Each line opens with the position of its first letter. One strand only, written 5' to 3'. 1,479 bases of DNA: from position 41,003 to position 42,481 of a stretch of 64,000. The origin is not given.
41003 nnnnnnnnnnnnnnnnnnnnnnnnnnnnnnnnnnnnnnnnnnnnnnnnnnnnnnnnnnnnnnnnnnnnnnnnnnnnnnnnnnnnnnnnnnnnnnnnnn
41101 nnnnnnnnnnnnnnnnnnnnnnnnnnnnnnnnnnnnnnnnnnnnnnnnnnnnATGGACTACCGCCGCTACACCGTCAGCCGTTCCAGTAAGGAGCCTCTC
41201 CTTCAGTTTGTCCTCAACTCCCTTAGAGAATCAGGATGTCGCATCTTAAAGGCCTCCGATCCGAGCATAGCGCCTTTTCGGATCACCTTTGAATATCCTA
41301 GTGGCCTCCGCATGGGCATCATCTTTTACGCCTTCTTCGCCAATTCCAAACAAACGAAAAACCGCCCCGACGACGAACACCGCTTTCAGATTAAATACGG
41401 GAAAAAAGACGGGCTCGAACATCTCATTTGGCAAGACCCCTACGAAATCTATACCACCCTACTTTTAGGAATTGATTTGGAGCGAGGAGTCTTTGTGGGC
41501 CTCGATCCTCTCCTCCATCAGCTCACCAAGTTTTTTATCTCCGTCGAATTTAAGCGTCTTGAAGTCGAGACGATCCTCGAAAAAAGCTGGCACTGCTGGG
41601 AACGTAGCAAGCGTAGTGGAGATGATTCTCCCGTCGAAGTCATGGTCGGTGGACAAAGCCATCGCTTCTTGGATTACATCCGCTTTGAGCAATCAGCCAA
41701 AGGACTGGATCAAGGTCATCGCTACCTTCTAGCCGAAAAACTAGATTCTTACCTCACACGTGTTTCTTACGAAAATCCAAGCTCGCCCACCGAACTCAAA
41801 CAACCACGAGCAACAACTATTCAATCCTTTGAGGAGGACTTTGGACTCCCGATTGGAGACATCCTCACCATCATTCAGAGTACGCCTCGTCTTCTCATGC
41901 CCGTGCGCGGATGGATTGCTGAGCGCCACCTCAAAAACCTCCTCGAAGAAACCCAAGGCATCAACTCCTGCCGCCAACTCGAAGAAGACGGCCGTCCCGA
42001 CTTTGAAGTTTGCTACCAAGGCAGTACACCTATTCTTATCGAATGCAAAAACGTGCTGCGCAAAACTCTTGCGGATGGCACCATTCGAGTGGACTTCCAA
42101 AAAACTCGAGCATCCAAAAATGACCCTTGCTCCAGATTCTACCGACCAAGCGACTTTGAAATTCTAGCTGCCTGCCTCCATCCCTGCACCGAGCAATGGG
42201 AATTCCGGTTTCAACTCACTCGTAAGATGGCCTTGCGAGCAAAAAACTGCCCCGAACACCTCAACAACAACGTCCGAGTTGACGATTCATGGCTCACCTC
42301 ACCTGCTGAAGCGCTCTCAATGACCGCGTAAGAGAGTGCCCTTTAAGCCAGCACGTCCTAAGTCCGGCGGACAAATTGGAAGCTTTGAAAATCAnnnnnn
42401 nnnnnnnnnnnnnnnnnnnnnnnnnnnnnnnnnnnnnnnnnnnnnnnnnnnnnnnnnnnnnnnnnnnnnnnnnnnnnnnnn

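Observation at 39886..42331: C5 methyltransferase paired with an atypical two-domain nuclease: candidate uncharacterised RM-like defence system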

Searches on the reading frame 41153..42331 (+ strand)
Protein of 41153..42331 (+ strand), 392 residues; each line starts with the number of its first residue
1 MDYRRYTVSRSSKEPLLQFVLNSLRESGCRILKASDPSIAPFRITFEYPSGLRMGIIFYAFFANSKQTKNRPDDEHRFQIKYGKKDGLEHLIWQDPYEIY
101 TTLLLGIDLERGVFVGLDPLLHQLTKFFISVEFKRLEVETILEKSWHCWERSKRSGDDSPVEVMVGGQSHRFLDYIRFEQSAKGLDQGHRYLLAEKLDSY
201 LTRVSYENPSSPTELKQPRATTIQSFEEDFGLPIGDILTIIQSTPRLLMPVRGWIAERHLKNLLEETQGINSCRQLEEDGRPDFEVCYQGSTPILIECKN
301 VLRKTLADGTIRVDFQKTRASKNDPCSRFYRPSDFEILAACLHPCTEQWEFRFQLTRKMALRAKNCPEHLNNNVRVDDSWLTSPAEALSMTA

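Call 3: search_protein_families(library=pfam, proteins=[window:41153-42331:+], max_evalue=1)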
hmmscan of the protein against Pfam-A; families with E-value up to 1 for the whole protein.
window:41153-42331:+ (392 aa): 3 families
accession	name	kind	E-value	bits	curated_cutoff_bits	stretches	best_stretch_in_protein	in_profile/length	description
PF20296.3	MTaX1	-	1.7e-18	67.6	25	1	56-176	3-111/111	Methylase-associated X1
PF17869.6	Cys_box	-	0.099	13.2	29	1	339-360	41-62/82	Anosmin cysteine rich domain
PF11645.14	PDDEXK_5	-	0.21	12.1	26.1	1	294-377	46-132/138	PD-(D/E)XK endonuclease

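Call 4: search_protein_families(library=ncbifam, proteins=[window:41153-42331:+], max_evalue=1)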
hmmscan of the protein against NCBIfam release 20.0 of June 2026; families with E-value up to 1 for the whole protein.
window:41153-42331:+ (392 aa): 0 families

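Call 5: search_protein_families(library=padloc, proteins=[window:41153-42331:+], max_evalue=1)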
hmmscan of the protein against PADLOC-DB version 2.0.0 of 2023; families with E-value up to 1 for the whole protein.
window:41153-42331:+ (392 aa): 0 families

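Call 6: find_homologous_proteins(query=window:41153-42331:+)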
Query window:41153-42331:+ (392 aa): 1491 proteins with E <= 0.001 among 4587 candidates; the best 120 are listed.
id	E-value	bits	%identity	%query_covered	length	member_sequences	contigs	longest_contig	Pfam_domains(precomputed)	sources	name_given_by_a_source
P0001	3.2e-269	910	100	100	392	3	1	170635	PF20296.4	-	-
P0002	4.6e-220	749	80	99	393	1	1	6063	PF20296.4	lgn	-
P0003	6.5e-193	659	70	100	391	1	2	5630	PF20296.4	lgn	-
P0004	7.7e-185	633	70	99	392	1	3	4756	PF20296.4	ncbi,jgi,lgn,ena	-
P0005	5.5e-184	630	67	100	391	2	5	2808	PF20296.4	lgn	-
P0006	6.4e-184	630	67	99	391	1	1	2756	PF20296.4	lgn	-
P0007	3.7e-183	627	67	99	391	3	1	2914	PF20296.4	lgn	-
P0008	6.1e-178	610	65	100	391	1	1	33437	PF20296.4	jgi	jgi:hypothetical protein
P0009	1.6e-177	609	66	99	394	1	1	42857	PF20296.4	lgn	-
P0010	5.0e-174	597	65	98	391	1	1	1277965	PF20296.4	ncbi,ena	-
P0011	7.1e-174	596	72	89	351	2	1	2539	PF20296.4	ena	-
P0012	4.3e-173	594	65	99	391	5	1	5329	PF20296.4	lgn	-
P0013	2.6e-172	591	65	99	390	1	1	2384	PF20296.4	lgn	-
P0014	2.7e-172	591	65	99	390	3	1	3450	PF20296.4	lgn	-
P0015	3.6e-172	591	65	99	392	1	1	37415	PF20296.4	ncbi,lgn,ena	-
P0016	2.5e-167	575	62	98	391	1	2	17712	PF20296.4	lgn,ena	-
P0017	3.7e-167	574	64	100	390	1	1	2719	PF20296.4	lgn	-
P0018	4.5e-167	574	63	99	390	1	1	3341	PF20296.4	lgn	-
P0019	1.6e-166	572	65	97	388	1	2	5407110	PF20296.4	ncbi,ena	-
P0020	2.0e-166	572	64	99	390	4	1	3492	PF20296.4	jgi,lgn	jgi:hypothetical protein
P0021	6.9e-165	567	63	98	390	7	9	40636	PF20296.4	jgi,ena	jgi:hypothetical protein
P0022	1.4e-164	566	62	99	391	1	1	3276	PF20296.4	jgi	-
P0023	1.6e-164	566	64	99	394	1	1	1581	PF20296.4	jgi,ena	-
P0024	2.0e-164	565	64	98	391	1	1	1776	PF20296.4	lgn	-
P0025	1.6e-163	562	63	98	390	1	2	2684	PF20296.4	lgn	-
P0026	8.2e-163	560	62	99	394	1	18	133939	PF20296.4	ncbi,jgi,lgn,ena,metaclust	metaclust:\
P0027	1.3e-162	559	62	99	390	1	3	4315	PF20296.4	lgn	-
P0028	3.8e-162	558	61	99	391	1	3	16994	PF20296.4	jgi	jgi:hypothetical protein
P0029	2.3e-147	509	58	98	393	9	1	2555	PF20296.4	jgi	jgi:hypothetical protein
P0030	2.7e-145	502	56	99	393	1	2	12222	PF20296.4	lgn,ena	-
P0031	4.2e-145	502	57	100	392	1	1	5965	PF20296.4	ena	-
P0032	9.0e-145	501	56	99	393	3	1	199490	PF20296.4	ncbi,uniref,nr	ncbi:hypothetical protein [Haloferula sp. BvORR071]|uniref:hypothetical protein n=1 Tax=Haloferula s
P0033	1.1e-144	500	58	99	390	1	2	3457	PF20296.4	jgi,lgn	-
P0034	3.5e-144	499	57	98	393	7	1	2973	PF20296.4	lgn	-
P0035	1.8e-143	496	57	99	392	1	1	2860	PF20296.4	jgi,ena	-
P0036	2.5e-142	493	57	97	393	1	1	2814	PF20296.4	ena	-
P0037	8.6e-142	491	56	98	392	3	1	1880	PF20296.4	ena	-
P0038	1.0e-141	491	58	97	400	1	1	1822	PF20296.4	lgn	-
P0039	1.3e-140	487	57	98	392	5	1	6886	PF20296.4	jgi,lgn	-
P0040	4.6e-140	485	58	99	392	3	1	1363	PF20296.4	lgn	-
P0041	6.5e-140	485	56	97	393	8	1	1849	PF20296.4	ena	-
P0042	1.5e-139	483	58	97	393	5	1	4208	PF20296.4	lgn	-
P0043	3.6e-139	482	57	99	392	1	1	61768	PF20296.4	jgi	jgi:hypothetical protein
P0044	4.7e-139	482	56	99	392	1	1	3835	PF20296.4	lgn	-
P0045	6.6e-139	481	56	98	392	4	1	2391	PF20296.4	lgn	-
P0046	6.7e-139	481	57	98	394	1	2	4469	PF20296.4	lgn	-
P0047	1.0e-138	481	56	98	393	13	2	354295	PF20296.4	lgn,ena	-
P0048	1.2e-138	480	55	99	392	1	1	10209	PF20296.4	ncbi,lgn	-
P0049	2.1e-138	480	56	97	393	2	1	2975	PF20296.4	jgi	jgi:hypothetical protein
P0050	2.3e-138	480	56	97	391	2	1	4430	PF20296.4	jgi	-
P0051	1.1e-137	477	57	97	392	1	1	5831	PF20296.4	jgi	jgi:hypothetical protein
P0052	3.2e-137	476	55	99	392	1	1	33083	PF20296.4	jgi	jgi:hypothetical protein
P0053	3.3e-137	476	54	99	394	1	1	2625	PF20296.4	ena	-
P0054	4.0e-137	475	55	98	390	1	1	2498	PF20296.4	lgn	-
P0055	4.8e-137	475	54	100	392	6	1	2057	PF20296.4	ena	-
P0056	5.3e-137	475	54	100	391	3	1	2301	PF20296.4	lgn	-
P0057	7.4e-137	475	56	96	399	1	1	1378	PF20296.4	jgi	-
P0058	8.4e-137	474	55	97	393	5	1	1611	PF20296.4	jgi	jgi:hypothetical protein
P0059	1.3e-136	474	57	97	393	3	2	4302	PF20296.4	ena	-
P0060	1.7e-136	473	55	96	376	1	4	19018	PF20296.4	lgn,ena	-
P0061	4.1e-136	472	54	99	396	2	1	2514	PF20296.4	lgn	-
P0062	7.9e-136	471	55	98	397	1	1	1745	PF20296.4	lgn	-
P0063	1.0e-135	471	55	99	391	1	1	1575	PF20296.4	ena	-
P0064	1.1e-135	471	56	97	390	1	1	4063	PF20296.4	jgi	jgi:hypothetical protein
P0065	1.3e-135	470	53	100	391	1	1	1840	PF20296.4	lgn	-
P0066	1.8e-135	470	55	99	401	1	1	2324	PF20296.4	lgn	-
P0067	2.0e-135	470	56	97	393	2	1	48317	PF20296.4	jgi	jgi:hypothetical protein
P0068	2.8e-135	469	55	97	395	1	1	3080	PF20296.4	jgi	jgi:hypothetical protein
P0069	2.9e-135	469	54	99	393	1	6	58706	PF20296.4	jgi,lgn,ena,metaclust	jgi:hypothetical protein|metaclust:\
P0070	3.4e-135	469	53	99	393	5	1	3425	PF20296.4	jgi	-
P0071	3.9e-135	469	53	99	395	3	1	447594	PF20296.4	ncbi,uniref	ncbi:hypothetical protein [Thiohalorhabdus methylotrophus]|uniref:Methylase-associated X1 domain-con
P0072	4.2e-135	469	55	99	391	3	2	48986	PF20296.4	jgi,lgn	jgi:hypothetical protein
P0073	5.1e-135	469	53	99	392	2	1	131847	PF20296.4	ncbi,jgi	jgi:hypothetical protein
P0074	7.0e-135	468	53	99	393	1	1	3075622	PF20296.4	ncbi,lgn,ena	-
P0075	8.6e-135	468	54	99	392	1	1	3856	PF20296.4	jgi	jgi:hypothetical protein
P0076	8.6e-135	468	53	99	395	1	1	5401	PF20296.4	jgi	jgi:hypothetical protein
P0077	9.0e-135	468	55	99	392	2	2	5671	PF20296.4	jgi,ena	-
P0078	9.2e-135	468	54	99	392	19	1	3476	PF20296.4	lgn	-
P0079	9.5e-135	468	54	99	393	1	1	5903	PF20296.4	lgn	-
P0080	9.9e-135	468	53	100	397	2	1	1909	PF20296.4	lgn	-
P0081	9.9e-135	468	54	99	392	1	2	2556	PF20296.4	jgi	jgi:hypothetical protein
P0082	1.1e-134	467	55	98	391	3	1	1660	PF20296.4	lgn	-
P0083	1.2e-134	467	54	100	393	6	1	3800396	PF20296.4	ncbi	-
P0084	1.4e-134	467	52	99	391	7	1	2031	PF20296.4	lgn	-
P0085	4.3e-134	465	53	100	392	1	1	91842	PF20296.4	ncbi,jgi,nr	ncbi:MAG: hypothetical protein K1X89_03115 [Myxococcaceae bacterium]|nr:hypothetical protein [Myxoco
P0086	4.8e-134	465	55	97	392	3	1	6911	PF20296.4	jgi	jgi:hypothetical protein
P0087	6.2e-134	465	55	97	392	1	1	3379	PF20296.4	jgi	jgi:hypothetical protein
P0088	6.8e-134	465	54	100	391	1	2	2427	PF20296.4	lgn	-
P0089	6.9e-134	465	52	98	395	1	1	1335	PF20296.4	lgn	-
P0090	1.3e-133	464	53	100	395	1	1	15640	PF20296.4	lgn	-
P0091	1.3e-133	464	53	97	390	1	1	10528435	PF20296.4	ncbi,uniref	ncbi:hypothetical protein [Myxococcus faecalis]|uniref:hypothetical protein n=1 Tax=Myxococcus faeca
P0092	2.7e-133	463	53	98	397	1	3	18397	PF20296.4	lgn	-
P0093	2.8e-133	463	53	98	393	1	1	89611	PF20296.4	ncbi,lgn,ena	-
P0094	3.1e-133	463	51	100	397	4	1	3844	PF20296.4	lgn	-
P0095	3.2e-133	463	53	100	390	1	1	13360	PF20296.4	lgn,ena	-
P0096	3.4e-133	463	55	96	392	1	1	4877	PF20296.4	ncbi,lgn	-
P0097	3.7e-133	462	53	98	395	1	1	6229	PF20296.4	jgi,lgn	-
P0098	5.0e-133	462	53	99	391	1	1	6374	PF20296.4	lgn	-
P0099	6.3e-133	462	54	99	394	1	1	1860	PF20296.4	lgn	-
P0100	7.0e-133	461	53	98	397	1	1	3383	PF20296.4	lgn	-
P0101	9.8e-133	461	55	97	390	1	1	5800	PF20296.4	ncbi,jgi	ncbi:MAG TPA: hypothetical protein VF815_25865 [Myxococcaceae bacterium]|jgi:hypothetical protein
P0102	1.4e-132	461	53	99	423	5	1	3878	PF20296.4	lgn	-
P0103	1.6e-132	460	55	97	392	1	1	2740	PF20296.4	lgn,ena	-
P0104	1.7e-132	460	55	97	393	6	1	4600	PF20296.4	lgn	-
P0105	1.7e-132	460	55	97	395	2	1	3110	PF20296.4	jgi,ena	-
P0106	1.7e-132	460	54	96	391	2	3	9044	PF20296.4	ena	-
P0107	2.0e-132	460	54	98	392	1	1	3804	PF20296.4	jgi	jgi:hypothetical protein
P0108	3.0e-132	459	55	97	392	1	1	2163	PF20296.4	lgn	-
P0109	3.6e-132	459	53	97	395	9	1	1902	PF20296.4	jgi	jgi:hypothetical protein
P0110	3.9e-132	459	53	99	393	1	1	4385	PF20296.4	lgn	-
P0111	5.0e-132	459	54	98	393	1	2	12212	PF20296.4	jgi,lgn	-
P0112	5.0e-132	459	52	99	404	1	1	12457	PF20296.4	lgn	-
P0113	8.7e-132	458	54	99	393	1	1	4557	PF20296.4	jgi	jgi:hypothetical protein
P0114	1.0e-131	458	54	99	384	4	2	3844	PF20296.4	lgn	-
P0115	1.1e-131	458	53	99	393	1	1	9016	PF20296.4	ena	-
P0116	1.1e-131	458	53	100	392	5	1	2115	PF20296.4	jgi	jgi:hypothetical protein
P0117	1.2e-131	457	53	96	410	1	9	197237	PF20296.4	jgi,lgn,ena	-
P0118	1.5e-131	457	54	100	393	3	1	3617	PF20296.4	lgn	-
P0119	1.8e-131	457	55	97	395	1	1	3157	PF20296.4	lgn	-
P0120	2.2e-131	457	51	99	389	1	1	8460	PF20296.4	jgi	jgi:hypothetical protein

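Call 7: search_solved_structures(query=window:41153-42331:+, max_evalue=10)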
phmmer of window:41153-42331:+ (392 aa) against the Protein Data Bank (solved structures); distinct sequences matched with E-value up to 10: 2.
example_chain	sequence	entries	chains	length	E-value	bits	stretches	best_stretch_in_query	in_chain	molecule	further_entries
3f1c_A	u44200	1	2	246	0.72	12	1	119-209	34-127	Putative 2-C-methyl-D-erythritol 4-phosphate cytidylyltransferase 2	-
4f8c_A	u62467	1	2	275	1.4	11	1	210-265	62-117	Cycle Inhibiting Factor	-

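Call 15: find_related_loci(query=window:41153-42331:+, collection=genome_contigs, flank=6000)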
Query window:41153-42331:+ (392 aa) in genome_contigs; peptide patterns used: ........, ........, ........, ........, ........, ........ (x = any residue, [..] = any of these).
32 stretches matched a pattern; 1 encode a relative of the query (tblastn E <= 1e-3); 1 distinct loci.
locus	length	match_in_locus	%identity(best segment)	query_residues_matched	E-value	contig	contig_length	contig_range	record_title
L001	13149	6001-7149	65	1-385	4e-179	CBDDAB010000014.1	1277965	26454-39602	MAG: Verrucomicrobiales bacterium isolate 1b63dff0-0cb6-4c50-a596-4a9ec44ed05b genome assembly, contig: contig_14, whole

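Call 16: find_encoding_contigs(protein=P0019, flank=6000, max_places=2)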
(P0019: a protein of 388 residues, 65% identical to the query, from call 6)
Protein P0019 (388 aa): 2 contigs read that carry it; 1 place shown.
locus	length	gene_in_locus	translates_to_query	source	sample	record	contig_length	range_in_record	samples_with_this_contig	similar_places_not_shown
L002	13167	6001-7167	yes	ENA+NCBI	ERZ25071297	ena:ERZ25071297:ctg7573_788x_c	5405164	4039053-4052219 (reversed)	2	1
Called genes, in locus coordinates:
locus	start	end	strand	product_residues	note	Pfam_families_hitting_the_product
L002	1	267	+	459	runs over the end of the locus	PF01979:Amidohydro_1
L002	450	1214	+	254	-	PF03883:H2O2_YaaD, PF21818:DUF6884 (weak)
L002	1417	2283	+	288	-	PF00722:Glyco_hydro_16 (weak)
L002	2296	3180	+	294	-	PF03935:SKN1_KRE6_Sbg1 (faint), PF00722:Glyco_hydro_16, PF26113:GH16_XgeA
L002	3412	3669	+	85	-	PF13711:DUF4160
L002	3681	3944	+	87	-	PF10387:DUF2442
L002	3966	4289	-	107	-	PF02452:PemK_toxin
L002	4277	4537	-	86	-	PF04014:MazE_antitoxin (weak)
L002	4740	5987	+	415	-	PF00145:DNA_methylase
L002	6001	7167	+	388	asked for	PF20296:MTaX1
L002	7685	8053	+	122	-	PF07638:Sigma70_ECF (weak), PF08281:Sigma70_r4_2, PF04545:Sigma70_r4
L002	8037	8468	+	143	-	-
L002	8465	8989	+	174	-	PF14060:DUF4252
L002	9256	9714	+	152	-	PF14060:DUF4252 (faint)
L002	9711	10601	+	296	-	PF00005:ABC_tran, PF13304:AAA_21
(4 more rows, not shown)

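Call 17: find_encoding_contigs(protein=P0071, flank=6000, max_places=2)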
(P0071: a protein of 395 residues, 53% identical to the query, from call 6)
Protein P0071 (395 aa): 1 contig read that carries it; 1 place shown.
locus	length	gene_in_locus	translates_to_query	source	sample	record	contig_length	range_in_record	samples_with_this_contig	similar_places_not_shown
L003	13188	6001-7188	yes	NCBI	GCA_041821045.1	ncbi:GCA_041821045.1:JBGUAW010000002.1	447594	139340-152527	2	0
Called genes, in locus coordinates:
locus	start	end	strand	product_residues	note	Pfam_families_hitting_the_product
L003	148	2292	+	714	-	PF00317:Ribonuc_red_lgN, PF02867:Ribonuc_red_lgC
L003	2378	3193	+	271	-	PF14337:Abi_alpha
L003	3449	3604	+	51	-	-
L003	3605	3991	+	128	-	PF01850:PIN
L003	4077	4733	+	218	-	PF12637:TSCPD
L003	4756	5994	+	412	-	PF00145:DNA_methylase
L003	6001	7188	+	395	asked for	PF20296:MTaX1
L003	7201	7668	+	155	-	PF03852:Vsr, PF04480:DUF559 (weak), PF18741:MTES_1575 (weak)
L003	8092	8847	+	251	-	-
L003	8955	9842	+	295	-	PF00582:Usp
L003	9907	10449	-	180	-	-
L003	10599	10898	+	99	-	-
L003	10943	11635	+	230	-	PF08713:DNA_alkylation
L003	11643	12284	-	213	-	PF19540:DUF6064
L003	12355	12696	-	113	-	-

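Call 18: find_encoding_contigs(protein=P0091, flank=6000, max_places=2)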
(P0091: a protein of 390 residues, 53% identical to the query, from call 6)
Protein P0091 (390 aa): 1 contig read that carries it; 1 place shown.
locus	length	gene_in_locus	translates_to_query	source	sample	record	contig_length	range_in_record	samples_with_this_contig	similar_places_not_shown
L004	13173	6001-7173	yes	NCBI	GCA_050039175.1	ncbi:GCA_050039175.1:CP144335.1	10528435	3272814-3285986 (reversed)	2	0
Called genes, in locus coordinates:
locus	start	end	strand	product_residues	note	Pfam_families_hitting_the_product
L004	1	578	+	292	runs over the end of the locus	PF00165:HTH_AraC (weak), PF12833:HTH_18, PF00165:HTH_AraC (weak)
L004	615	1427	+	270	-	PF00583:Acetyltransf_1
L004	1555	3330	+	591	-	PF00069:Pkinase, PF01636:APH (faint), PF07714:PK_Tyr_Ser-Thr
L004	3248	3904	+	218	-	PF09544:DUF2381 (weak)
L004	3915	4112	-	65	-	PF01258:zf-dskA_traR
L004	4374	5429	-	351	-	PF00702:Hydrolase, PF12710:HAD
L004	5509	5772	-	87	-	-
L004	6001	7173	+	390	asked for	PF20296:MTaX1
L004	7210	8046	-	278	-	PF01609:DDE_Tnp_1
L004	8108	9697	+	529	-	PF00665:rve, PF22483:Mu-transpos_C_2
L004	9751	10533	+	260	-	PF01695:IstB_IS21, PF13191:AAA_16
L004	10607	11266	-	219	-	PF13006:Nterm_IS4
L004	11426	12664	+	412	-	PF00145:DNA_methylase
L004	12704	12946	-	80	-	-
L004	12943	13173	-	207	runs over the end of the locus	-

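Call 21: search_solved_structures(query=A1, max_evalue=10, show_alignments=2)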
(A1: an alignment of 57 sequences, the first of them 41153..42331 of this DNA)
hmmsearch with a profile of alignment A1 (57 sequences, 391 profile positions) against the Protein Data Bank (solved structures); distinct sequences matched with E-value up to 10: 0.

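Call 30: predict_structure(alignment_id=A1)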
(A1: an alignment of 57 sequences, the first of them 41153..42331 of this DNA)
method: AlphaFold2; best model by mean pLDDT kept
length: 392 residues; sequences in the alignment: 57
mean_pLDDT: 89.1   pTM: 0.58
mean pLDDT of the five models: 89.1, 87.9, 87.4, 87.1, 86.5
residues with pLDDT >= 90: 245; 70-90: 118; 50-70: 22; < 50: 7
segments of 3 or more residues with pLDDT < 50: 209-214
pLDDT, mean of each block of 10 residues (from residue 1): 88 97 98 97 94 94 83 86 78 86 96 96 79 94 97 79 96 97 91 92 68 61 79 72 57 87 97 92 97 98 91 91 92 98 91 98 95 96 98 96
secondary structure, 60 per line:
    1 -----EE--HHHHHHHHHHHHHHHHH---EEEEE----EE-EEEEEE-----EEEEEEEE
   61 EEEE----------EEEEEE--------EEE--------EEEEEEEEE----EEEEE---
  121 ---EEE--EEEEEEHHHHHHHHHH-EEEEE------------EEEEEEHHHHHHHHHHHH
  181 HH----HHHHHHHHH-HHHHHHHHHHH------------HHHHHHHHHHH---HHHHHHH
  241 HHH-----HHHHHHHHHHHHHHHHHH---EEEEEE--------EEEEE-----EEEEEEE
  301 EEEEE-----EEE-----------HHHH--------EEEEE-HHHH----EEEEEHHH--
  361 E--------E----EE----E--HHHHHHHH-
elements in order: H10-26 E30-34 E42-47 E53-64 E75-80 E89-91 E100-108 E113-117 E124-126 E129-134 H135-144 E146-150 E163-168 H169-182 H187-195 H197-207 H220-230 H234-243 H249-266 E270-275 E284-288 E294-305 E311-313 H325-328 E337-341 H343-346 E351-355 H384-391

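Call 34: fold_search(model_id=the predicted structure, library=pdb)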
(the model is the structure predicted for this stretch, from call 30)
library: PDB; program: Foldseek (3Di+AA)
matches with E <= 10: 351; with E <= 0.001: 1
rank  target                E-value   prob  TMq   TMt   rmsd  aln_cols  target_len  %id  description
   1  2ost_B                2.5e-04  1.00  0.22  0.53   3.5       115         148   18  The structure of a bacterial homing endonuclease : I-Ssp6803I (released 2007-03-20)
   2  2ost_C                4.8e-03  1.00  0.20  0.52   3.3       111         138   18  The structure of a bacterial homing endonuclease : I-Ssp6803I (released 2007-03-20)
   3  4pn0_B                2.4e-02  0.11  0.09  0.12  17.9       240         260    9  Structure of S. pombe Pct1 RNA triphosphatase (released 2014-11-12)
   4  4pn0_D                4.0e-02  0.09  0.09  0.12  17.5       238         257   10  Structure of S. pombe Pct1 RNA triphosphatase (released 2014-11-12)
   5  9r9b_A                1.1e-01  0.07  0.10  0.08  20.3       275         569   10  Crystal structure of clathrin heavy chain in complex with a peptidomimetic inhibitor of the TACC3 interaction (released 2026-04-08)
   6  1xfs_A                1.5e-01  0.10  0.11  0.21  14.4       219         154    9  X-Ray Crystal Structure of Protein NE0264 from Nitrosomonas europaea. Northeast Structural Genomics Consortium Target  (released 2004-09-28)
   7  4pn1_B                1.6e-01  0.06  0.08  0.11  17.9       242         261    9  Structure of S. pombe Pct1 RNA triphosphatase in complex with the Spt5 CTD (released 2014-11-12)
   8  7zx4_B                2.3e-01  0.06  0.09  0.10  19.2       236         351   10  Clathrin N-terminal domain in complex with a HURP phospho-peptide (released 2023-03-29)
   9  4mju                  2.7e-01  0.07  0.10  0.10  16.4       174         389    6  Influenza Neuraminidase in complex with a novel antiviral compound (released 2014-01-15)
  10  7nis_A                2.7e-01  0.05  0.08  0.07  17.2       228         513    9  1918 H1N1 Viral influenza polymerase heterotrimer with Nb8192 core (released 2021-12-01)
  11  7nik_A                2.7e-01  0.05  0.08  0.07  17.2       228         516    9  1918 H1N1 Viral influenza polymerase heterotrimer with Nb8189 core (released 2021-12-01)
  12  7nha_A                2.7e-01  0.04  0.08  0.05  17.3       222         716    9  1918 H1N1 Viral influenza polymerase heterotrimer - Endonuclease and priming loop ordered (Class2a) (released 2021-12-01)
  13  4pn0_A                3.2e-01  0.04  0.08  0.11  18.7       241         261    7  Structure of S. pombe Pct1 RNA triphosphatase (released 2014-11-12)
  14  5ods_A                3.2e-01  0.04  0.09  0.07  20.4       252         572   13  Structure of a phosphoprotein-protein complex (released 2018-03-14)
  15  6syi_A                3.4e-01  0.04  0.08  0.08  17.9       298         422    8  C-TERMINAL DOMAIN OF INFLUENZA POLYMERASE PA SUBUNIT AND OPTIMIZED SMALL PEPTIDE INHIBITOR (released 2020-11-25)
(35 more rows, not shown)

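Call 38: find_related_loci(query=A1, collection=metagenome_contigs, flank=5000)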
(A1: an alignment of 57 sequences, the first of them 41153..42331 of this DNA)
Query A1 (392 aa) in metagenome_contigs; peptide patterns used: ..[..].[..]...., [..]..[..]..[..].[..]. (x = any residue, [..] = any of these).
391 stretches matched a pattern; 357 encode a relative of the query (tblastn E <= 1e-3); the best 80 are kept; 80 distinct loci.
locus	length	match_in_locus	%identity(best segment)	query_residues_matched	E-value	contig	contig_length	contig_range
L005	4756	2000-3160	70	1-388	0e+0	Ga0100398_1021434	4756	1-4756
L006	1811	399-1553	64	1-388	0e+0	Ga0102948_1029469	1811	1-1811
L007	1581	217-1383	64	1-389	0e+0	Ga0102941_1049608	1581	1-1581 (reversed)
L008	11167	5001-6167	62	1-389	5e-167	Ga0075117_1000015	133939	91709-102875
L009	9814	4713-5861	63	1-386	5e-165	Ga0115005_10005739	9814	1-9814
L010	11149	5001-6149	62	1-386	2e-161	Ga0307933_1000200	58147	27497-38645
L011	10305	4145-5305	57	1-388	9e-149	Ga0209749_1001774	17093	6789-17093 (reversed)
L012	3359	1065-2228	57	1-389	2e-153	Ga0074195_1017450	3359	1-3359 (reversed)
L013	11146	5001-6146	58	1-380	3e-144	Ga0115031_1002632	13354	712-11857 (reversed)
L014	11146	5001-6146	57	1-380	7e-144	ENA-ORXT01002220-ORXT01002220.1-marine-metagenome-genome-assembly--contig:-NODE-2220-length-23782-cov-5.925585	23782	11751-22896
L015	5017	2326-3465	56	3-381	2e-145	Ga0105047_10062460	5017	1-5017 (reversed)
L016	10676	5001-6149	57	1-384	2e-143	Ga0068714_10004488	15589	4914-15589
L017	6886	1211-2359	57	1-384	1e-143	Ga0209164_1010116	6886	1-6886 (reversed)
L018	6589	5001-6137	54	1-380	3e-142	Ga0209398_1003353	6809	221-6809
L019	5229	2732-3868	54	1-380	9e-143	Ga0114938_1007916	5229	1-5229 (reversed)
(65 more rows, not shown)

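Call 39: find_related_loci(query=A1, collection=viral_contigs, flank=5000)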
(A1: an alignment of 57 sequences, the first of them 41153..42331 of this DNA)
Query A1 (392 aa) in viral_contigs; peptide patterns used: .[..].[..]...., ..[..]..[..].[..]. (x = any residue, [..] = any of these).
11 stretches matched a pattern; 1 encode a relative of the query (tblastn E <= 1e-3); 1 distinct loci.
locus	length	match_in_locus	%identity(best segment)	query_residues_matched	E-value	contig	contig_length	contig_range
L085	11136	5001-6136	38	8-388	8e-67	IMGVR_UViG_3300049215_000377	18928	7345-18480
